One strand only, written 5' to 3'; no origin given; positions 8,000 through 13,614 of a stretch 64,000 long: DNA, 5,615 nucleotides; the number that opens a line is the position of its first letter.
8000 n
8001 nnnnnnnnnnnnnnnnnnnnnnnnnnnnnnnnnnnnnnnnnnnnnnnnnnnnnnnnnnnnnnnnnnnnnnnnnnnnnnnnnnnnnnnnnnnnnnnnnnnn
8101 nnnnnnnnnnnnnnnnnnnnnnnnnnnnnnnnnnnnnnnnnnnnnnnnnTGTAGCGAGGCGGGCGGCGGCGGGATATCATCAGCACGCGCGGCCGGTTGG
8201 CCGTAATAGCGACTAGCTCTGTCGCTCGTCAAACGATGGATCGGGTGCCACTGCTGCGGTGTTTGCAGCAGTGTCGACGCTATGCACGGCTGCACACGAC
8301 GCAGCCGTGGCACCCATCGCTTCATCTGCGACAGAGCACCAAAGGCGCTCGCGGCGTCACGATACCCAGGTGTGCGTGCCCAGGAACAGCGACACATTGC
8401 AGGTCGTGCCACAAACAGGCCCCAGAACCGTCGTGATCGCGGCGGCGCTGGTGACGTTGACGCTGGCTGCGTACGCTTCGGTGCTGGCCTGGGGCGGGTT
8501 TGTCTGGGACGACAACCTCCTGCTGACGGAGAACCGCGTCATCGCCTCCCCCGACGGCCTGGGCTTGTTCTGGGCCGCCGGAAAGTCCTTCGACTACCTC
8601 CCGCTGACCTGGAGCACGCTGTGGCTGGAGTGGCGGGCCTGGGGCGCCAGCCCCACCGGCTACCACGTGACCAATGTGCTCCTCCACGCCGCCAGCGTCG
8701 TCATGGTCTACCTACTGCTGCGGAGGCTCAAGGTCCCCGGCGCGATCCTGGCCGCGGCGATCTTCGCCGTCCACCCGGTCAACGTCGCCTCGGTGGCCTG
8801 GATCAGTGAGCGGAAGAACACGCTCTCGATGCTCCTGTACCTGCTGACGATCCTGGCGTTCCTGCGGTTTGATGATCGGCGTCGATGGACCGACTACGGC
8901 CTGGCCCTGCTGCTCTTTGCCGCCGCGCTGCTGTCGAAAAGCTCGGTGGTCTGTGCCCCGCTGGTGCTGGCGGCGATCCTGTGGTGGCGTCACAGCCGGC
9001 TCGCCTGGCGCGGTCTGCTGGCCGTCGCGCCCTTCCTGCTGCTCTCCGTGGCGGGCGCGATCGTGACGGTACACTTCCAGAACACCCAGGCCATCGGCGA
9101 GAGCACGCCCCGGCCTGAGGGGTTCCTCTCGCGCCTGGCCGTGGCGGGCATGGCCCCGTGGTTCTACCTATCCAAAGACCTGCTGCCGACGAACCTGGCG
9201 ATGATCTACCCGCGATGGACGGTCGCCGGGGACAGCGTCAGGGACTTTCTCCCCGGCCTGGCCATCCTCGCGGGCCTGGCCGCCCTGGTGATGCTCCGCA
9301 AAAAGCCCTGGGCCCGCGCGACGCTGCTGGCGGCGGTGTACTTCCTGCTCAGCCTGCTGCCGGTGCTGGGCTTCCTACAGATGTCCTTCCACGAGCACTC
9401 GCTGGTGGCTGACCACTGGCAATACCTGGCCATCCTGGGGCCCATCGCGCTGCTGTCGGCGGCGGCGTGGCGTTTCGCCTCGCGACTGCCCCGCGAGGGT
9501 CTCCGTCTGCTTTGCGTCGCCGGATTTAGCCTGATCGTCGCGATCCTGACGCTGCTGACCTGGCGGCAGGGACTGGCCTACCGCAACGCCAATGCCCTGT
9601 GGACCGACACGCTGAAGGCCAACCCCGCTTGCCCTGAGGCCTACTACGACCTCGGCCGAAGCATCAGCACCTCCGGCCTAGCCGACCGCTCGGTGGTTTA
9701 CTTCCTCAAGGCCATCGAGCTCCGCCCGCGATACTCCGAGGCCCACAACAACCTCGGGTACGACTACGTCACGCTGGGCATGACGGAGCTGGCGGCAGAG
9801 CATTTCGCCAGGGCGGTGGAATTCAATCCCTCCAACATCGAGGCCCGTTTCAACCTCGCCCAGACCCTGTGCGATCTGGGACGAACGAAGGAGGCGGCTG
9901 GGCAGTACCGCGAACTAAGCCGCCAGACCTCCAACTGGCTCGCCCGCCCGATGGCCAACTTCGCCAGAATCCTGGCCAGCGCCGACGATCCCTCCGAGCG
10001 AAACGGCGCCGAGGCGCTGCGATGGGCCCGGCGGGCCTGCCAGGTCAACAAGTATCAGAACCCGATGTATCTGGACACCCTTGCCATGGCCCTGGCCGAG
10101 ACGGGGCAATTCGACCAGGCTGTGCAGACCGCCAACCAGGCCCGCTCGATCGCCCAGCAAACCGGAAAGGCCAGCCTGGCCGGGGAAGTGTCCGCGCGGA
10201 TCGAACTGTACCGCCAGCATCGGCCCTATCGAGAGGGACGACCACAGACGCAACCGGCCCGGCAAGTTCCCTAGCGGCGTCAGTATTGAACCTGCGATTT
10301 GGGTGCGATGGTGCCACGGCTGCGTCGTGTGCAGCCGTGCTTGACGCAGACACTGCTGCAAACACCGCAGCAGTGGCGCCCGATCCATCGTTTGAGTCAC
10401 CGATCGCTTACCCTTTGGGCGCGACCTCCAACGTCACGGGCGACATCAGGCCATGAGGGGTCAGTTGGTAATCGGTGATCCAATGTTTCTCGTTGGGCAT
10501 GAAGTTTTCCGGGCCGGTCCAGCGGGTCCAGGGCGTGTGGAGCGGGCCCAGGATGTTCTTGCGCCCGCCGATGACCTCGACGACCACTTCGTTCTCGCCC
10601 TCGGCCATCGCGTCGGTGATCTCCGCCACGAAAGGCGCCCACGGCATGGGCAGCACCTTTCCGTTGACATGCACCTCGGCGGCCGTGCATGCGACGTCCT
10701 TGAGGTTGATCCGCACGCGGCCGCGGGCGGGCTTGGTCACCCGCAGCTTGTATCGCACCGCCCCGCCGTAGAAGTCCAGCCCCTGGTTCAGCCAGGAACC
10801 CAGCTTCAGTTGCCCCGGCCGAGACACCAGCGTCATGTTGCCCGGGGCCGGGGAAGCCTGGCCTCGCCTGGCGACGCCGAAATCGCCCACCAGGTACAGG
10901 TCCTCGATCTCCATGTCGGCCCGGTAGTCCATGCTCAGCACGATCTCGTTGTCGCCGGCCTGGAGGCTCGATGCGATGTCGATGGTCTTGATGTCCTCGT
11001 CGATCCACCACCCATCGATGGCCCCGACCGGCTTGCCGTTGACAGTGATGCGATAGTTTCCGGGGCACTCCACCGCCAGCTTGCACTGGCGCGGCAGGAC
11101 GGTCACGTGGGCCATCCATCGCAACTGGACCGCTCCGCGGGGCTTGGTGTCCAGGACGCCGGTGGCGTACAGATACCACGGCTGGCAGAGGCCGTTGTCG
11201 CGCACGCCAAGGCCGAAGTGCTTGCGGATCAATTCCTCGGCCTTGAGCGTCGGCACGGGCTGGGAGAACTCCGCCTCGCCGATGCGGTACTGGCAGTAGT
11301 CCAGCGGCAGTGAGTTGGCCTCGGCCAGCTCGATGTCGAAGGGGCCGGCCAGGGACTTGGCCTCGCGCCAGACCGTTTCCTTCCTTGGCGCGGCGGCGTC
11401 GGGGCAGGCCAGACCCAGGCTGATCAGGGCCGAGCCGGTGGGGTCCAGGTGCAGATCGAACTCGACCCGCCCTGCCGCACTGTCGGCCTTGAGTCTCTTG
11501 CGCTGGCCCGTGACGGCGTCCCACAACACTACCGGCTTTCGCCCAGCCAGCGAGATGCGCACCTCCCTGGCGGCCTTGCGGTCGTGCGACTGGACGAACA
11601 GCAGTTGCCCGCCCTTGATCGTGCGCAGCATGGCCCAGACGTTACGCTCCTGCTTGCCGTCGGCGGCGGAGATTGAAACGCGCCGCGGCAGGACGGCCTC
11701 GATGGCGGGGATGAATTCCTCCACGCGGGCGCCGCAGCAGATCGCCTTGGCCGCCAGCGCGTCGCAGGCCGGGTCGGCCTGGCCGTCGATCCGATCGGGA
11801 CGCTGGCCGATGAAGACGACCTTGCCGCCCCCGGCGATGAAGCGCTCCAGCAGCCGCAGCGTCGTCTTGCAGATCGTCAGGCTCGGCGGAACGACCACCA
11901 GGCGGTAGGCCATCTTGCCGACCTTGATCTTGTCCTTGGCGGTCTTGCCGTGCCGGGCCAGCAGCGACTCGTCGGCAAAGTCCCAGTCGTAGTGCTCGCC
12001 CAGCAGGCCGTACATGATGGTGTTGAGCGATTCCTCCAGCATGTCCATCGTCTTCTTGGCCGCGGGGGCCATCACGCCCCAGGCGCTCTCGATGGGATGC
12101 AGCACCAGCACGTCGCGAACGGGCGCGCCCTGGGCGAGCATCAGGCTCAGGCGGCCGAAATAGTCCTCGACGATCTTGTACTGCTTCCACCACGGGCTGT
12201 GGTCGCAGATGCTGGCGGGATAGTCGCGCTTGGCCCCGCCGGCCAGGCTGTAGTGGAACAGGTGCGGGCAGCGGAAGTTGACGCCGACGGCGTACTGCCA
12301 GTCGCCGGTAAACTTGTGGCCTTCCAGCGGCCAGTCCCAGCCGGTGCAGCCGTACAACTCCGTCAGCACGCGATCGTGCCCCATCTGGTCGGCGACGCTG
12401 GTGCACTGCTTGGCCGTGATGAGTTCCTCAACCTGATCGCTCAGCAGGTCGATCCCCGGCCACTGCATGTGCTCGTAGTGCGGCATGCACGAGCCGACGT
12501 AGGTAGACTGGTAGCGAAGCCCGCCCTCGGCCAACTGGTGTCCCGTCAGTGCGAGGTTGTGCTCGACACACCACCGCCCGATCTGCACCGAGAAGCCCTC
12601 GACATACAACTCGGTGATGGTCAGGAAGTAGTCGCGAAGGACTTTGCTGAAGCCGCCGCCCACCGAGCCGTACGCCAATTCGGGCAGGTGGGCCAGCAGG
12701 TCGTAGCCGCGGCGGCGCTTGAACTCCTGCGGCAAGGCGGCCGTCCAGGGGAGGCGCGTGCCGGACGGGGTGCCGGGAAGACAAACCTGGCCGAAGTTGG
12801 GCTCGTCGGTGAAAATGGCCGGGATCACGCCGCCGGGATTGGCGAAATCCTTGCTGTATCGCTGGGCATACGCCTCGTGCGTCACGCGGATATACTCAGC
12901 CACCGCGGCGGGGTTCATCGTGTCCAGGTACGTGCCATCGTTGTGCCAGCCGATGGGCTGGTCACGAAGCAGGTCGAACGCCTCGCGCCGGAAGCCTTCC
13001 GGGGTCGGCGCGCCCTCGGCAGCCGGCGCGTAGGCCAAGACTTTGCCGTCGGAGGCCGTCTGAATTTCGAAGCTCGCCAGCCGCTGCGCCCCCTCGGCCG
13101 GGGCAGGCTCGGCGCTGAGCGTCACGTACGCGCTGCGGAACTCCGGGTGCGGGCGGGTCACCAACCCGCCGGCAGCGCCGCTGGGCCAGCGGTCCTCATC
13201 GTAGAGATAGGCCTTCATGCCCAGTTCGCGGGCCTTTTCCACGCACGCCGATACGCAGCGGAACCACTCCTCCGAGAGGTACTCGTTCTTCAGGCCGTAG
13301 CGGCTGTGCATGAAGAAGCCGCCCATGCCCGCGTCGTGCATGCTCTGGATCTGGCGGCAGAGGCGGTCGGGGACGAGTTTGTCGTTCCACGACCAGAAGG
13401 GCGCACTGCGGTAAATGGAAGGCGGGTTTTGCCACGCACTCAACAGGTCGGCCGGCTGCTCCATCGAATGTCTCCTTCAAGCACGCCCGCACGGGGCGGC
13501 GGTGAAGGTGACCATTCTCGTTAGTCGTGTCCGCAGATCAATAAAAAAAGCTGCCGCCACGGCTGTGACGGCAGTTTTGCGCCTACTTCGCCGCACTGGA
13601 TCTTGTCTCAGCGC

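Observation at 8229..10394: TMTC-like glycosyltransferase gene bracketed by ~92-bp inverted repeats that each contain two hairpins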

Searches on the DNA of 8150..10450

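Call 26: search_rna_families(source=window, start=8150, end=10450, threshold=evalue, max_evalue=10)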
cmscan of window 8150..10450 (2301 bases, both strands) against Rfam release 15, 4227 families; matches with E-value up to 10: 14.
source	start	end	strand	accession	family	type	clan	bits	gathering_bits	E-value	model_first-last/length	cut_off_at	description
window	8724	8799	-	RF01031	mir-639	Gene; miRNA;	-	26.7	100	0.29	1-98/98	no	mir-639 microRNA precursor family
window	10310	10380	-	RF03808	mir-3957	Gene; miRNA;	-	17.5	84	8.1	1-77/77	no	mir-3957 microRNA precursor family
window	8509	8586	-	RF01383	GRIK4_3p_UTR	Gene;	-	17.4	38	2.8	1-94/94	no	GRIK4 3 prime UTR element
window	8244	8315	+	RF01390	isrG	Gene; sRNA;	-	16.6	100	0.11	120-215/279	no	isrG Hfq binding RNA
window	8744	8804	+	RF01517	iscRS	Cis-reg;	-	16.5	40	2.1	14-77/110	no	iscR stability element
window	8244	8314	-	RF01390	isrG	Gene; sRNA;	-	16.3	100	0.14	120-214/279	no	isrG Hfq binding RNA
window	9847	9908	-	RF01322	CRISPR-DR9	Gene; CRISPR;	-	16.2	45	4.7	1-37/37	no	CRISPR RNA direct repeat element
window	10313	10377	-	RF03606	mir-2071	Gene; miRNA;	-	15.6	100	6.9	1-74/74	no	mir-2071 microRNA precursor family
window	10309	10380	-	RF01390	isrG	Gene; sRNA;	-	13.3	100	1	120-215/279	no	isrG Hfq binding RNA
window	8762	8797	-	RF02872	SrbA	Gene; sRNA;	-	13.2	69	1.9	95-130/235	no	sRNA regulator of biofilms A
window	9364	9455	+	RF00223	IRES_Bip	Cis-reg; IRES;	-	9.7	40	4.1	1-263/263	no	bip internal ribosome entry site (IRES)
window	9016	9068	+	RF00223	IRES_Bip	Cis-reg; IRES;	-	8.9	40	7.4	1-263/263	no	bip internal ribosome entry site (IRES)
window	8894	8933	+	RF00223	IRES_Bip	Cis-reg; IRES;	-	8.7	40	8.1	1-263/263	no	bip internal ribosome entry site (IRES)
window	9294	9329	+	RF00223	IRES_Bip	Cis-reg; IRES;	-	8.4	40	10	1-263/263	no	bip internal ribosome entry site (IRES)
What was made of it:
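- On Described RNA families (Rfam 15): A permissive scan of 8150-10450 gives only sub-threshold hairpin look-alikes of 17 bits or less against thresholds of 84-100 (call 26).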

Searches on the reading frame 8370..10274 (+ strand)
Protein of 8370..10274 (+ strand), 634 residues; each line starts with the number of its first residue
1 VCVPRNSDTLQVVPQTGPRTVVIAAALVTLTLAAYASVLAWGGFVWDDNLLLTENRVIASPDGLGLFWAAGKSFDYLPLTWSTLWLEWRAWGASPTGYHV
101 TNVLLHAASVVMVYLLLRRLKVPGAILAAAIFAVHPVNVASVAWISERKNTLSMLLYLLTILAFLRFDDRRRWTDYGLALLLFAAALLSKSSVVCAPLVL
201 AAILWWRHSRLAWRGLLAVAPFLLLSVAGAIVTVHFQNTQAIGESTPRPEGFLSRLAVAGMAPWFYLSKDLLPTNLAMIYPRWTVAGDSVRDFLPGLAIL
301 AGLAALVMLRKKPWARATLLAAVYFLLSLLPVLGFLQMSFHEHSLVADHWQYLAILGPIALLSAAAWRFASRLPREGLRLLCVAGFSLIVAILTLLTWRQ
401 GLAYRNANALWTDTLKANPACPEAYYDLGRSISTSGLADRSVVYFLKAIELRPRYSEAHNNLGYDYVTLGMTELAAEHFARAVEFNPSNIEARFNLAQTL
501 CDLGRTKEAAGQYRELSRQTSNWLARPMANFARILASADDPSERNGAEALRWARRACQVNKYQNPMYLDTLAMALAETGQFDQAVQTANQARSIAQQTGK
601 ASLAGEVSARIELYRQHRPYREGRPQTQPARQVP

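Call 13: search_protein_families(library=pfam, proteins=[window:8370-10274:+])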
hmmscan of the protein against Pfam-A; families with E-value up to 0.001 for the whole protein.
window:8370-10274:+ (634 aa): 12 families
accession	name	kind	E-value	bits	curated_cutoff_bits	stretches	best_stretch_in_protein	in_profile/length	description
PF07719.23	TPR_2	-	1.4e-15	56.5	27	1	457-489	2-34/34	Tetratricopeptide repeat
PF13431.12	TPR_17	-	1e-14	53.9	24.4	1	479-509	2-32/34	Tetratricopeptide repeat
PF00515.34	TPR_1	-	1.7e-12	47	27.8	1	457-489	2-34/34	Tetratricopeptide repeat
PF13181.12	TPR_8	-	1.4e-11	44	25.7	0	457-489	2-34/34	Tetratricopeptide repeat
PF13414.12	TPR_11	-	1.2e-10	41.3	26.8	1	463-504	1-42/42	TPR repeat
PF14559.12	TPR_19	-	3.4e-10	40.5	25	1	470-520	5-55/68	Tetratricopeptide repeat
PF13424.12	TPR_12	-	9e-10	39.1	30.1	0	458-515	5-63/77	Tetratricopeptide repeat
PF13231.12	PMT_2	-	3.1e-09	37.7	26.1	1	93-232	19-154/160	Dolichyl-phosphate-mannose-protein mannosyltransferase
PF13432.12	TPR_16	-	1.8e-08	35.1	32.7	1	462-516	3-57/65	Tetratricopeptide repeat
PF13428.12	TPR_14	-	1.8e-08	34.7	23.5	0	458-498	3-43/44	Tetratricopeptide repeat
PF12895.13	ANAPC3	-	1.7e-05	25.5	27.2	0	462-511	29-77/82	Anaphase-promoting complex, cyclosome, subunit 3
PF23914.1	TPR_CcmH_CycH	-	0.00025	21.4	42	0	462-506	56-100/158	Cytochrome c-type biogenesis protein H TPR domain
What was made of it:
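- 8433..10274 (+): Bracketed gene: GT-C-type glycosyltransferase (PMT_2 domain plus C-terminal TPRs), 613 aa, most likely starting at GTG 8433. Pfam PMT_2 3e-9 plus TPR families (call 13).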

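Call 28: find_encoding_contigs(protein=window:8433-10274:+, flank=10000, max_places=10)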
Protein window:8433-10274:+ (613 aa): no gene with exactly this product is on record in the collection.

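Call 29: find_homologous_proteins(query=window:8370-10274:+, max_evalue=1e-20)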
Query window:8370-10274:+ (634 aa): 3494 proteins with E <= 1e-20 among 8000 candidates; the best 120 are listed.
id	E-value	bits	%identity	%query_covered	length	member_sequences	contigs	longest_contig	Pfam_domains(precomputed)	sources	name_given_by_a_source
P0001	0.0e+0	1361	100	97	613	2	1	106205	PF14559.13,PF13431.13,PF13414.13,PF00515.35,PF13424.13,PF13432.13,PF13428.13,PF13181.13,PF07719.24,PF13231.13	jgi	jgi:tetratricopeptide (TPR) repeat protein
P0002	8.5e-187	641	52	96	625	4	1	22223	PF03704.24,PF13431.13,PF23914.2,PF13414.13,PF13428.13,PF13374.13,PF14559.13,PF00515.35,PF12895.14,PF13424.13,PF13432.13,PF13181.13,PF07719.24,PF13231.13,PF10373.16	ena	-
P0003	8.1e-185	634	52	95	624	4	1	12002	PF13431.13,PF23914.2,PF13414.13,PF13428.13,PF13374.13,PF14559.13,PF00515.35,PF12895.14,PF13424.13,PF13432.13,PF13181.13,PF07719.24,PF13231.13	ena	-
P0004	1.9e-183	630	51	96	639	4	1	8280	PF03704.24,PF13431.13,PF23914.2,PF07720.19,PF13414.13,PF13176.13,PF13428.13,PF13374.13,PF14559.13,PF00515.35,PF13424.13,PF13432.13,PF13181.13,PF14561.13,PF07719.24,PF13174.13,PF13231.13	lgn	-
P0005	4.9e-182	625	42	86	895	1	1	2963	PF03704.24,PF13414.13,PF10952.16,PF23558.2,PF01535.27,PF13374.13,PF02064.22,PF07721.21,PF24575.2,PF00515.35,PF13424.13,PF13429.13,PF14561.13,PF07719.24,PF13174.13,PF25063.1,PF13431.13,PF23914.2,PF13176.13,PF13428.13,PF25064.2,PF14559.13,PF13371.13,PF17275.8,PF12895.14,PF21033.5,PF13432.13,PF06552.19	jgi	-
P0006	3.5e-181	622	50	94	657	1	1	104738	PF13431.13,PF13414.13,PF13176.13,PF24885.2,PF13428.13,PF14559.13,PF00515.35,PF12895.14,PF13424.13,PF13432.13,PF13181.13,PF07719.24,PF13174.13,PF13231.13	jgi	jgi:tetratricopeptide (TPR) repeat protein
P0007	5.6e-178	612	51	96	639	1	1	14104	PF14559.13,PF13431.13,PF13414.13,PF00515.35,PF13424.13,PF13432.13,PF13428.13,PF13181.13,PF07719.24,PF13231.13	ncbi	-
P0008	7.1e-178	611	51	95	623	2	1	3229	PF13431.13,PF13414.13,PF13428.13,PF14559.13,PF13371.13,PF00515.35,PF13424.13,PF13432.13,PF13181.13,PF14561.13,PF07719.24,PF13174.13,PF13231.13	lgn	-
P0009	1.2e-177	611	49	94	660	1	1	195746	PF13431.13,PF23914.2,PF13414.13,PF13176.13,PF13428.13,PF13374.13,PF14559.13,PF13371.13,PF00515.35,PF13424.13,PF13432.13,PF13181.13,PF14561.13,PF07719.24,PF13174.13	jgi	jgi:tetratricopeptide (TPR) repeat protein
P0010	1.4e-177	610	50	92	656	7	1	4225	PF14853.13,PF13431.13,PF13414.13,PF13176.13,PF13428.13,PF25064.2,PF13374.13,PF14559.13,PF13371.13,PF00515.35,PF13424.13,PF13432.13,PF13181.13,PF07719.24,PF13174.13,PF13231.13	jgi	-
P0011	7.8e-167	575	41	93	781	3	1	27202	PF03704.24,PF09976.16,PF25060.1,PF13414.13,PF10952.16,PF23558.2,PF13374.13,PF02064.22,PF07721.21,PF24575.2,PF02259.30,PF00515.35,PF13424.13,PF13429.13,PF14561.13,PF07719.24,PF13174.13,PF13231.13,PF20308.5,PF25063.1,PF13431.13,PF23914.2,PF13176.13,PF13428.13,PF25064.2,PF14559.13,PF10516.16,PF13371.13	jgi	jgi:tetratricopeptide (TPR) repeat protein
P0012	4.0e-165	569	47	78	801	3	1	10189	PF13431.13,PF23914.2,PF13414.13,PF13176.13,PF13428.13,PF13374.13,PF07721.21,PF14559.13,PF24575.2,PF13371.13,PF00515.35,PF13424.13,PF21033.5,PF13432.13,PF13181.13,PF14561.13,PF07719.24,PF13231.13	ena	-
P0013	3.6e-162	559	38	90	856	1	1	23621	PF10602.16,PF03704.24,PF09976.16,PF25060.1,PF13414.13,PF10952.16,PF23558.2,PF01535.27,PF12569.15,PF13374.13,PF02064.22,PF07721.21,PF24575.2,PF00515.35,PF13424.13,PF28559.1,PF13429.13,PF14561.13,PF07719.24,PF13174.13,PF20308.5,PF25063.1,PF13431.13,PF23914.2,PF25062.2,PF25058.2,PF23300.4,PF13176.13,PF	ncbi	-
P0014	7.9e-162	558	49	95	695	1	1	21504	PF14559.13,PF13431.13,PF13414.13,PF00515.35,PF13424.13,PF13181.13,PF07719.24,PF13231.13,PF10373.16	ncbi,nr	ncbi:MAG: tetratricopeptide repeat protein [Phycisphaerae bacterium]|nr:tetratricopeptide repeat pro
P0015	8.4e-162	558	44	74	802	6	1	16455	PF25063.1,PF13431.13,PF23914.2,PF13414.13,PF13176.13,PF13428.13,PF25064.2,PF13374.13,PF14559.13,PF24575.2,PF13371.13,PF00515.35,PF12895.14,PF13424.13,PF21033.5,PF13432.13,PF13181.13,PF14561.13,PF07719.24,PF13174.13,PF13231.13,PF20308.5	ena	-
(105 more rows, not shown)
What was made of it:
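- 8433..10274 (+): A 100%-identical 613-aa database protein, P0001 (call 29).
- Tried and rejected: Synteny in relatives: the closest glycosyltransferase homologs are about 52% identical (call 29).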

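Call 30: find_encoding_contigs(protein=P0001, flank=10000, max_places=10)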
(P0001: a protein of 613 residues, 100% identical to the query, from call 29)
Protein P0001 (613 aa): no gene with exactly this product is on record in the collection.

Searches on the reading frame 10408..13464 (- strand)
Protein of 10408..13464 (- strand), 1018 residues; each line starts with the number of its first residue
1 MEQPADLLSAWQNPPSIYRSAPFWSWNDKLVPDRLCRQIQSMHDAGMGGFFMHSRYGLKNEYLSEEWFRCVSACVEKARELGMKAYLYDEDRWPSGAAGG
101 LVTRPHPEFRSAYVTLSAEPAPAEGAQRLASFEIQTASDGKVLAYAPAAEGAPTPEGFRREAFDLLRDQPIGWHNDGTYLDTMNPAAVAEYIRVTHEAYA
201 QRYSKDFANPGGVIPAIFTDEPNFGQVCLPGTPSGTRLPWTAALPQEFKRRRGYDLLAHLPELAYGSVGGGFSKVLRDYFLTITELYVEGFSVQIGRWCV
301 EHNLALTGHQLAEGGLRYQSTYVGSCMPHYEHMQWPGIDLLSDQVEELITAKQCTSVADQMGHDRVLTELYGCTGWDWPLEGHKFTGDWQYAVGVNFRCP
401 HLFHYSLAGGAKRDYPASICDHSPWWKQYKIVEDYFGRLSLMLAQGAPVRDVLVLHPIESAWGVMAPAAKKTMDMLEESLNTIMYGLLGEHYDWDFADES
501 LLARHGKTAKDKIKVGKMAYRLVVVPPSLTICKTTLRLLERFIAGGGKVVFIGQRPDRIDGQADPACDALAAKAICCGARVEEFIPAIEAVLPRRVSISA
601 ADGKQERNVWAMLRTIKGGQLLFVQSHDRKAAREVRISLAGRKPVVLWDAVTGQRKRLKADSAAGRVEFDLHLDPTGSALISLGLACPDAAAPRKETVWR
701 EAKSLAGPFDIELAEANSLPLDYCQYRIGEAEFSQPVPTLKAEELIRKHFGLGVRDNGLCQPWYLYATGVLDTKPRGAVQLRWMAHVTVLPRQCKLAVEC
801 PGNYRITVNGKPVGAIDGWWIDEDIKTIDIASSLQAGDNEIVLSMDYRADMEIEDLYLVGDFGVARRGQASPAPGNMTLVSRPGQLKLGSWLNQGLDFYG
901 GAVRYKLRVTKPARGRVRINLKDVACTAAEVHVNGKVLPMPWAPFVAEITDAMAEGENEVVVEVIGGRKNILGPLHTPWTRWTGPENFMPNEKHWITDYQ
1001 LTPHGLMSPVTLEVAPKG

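Call 13: search_protein_families(library=pfam, proteins=[window:10408-13464:-])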
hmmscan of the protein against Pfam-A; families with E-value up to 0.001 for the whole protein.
window:10408-13464:- (1018 aa): 1 family
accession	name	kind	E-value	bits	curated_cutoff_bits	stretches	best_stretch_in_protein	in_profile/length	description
PF17132.9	Glyco_hydro_106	-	1.2e-26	93.9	29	1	172-658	260-739/743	alpha-L-rhamnosidase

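Call 25: find_encoding_contigs(protein=window:10408-13464:-, flank=10000, max_places=10)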
Protein window:10408-13464:- (1018 aa): 1 contig read that carries it; 1 place shown.
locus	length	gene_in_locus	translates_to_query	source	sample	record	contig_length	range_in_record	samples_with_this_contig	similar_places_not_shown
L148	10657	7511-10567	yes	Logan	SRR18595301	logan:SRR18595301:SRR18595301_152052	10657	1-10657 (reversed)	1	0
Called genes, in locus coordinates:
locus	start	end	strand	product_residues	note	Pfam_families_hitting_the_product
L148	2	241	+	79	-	?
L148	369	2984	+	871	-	PF07589:PEP_exosort_dom (weak)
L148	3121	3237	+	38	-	-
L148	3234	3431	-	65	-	-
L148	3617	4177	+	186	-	-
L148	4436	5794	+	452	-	PF16930:Porin_5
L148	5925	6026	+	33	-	-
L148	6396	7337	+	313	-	PF04542:Sigma70_r2, PF04545:Sigma70_r4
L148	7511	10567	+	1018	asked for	PF17132:Glyco_hydro_106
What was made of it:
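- Tried and rejected: The glycosyltransferase (as a window reference and as P0001) is not on record (calls 25, 28, 30).
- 10408..13464 (-): Downstream convergent neighbour (context only): GH106-like glycoside hydrolase. Calls 13 and 25.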
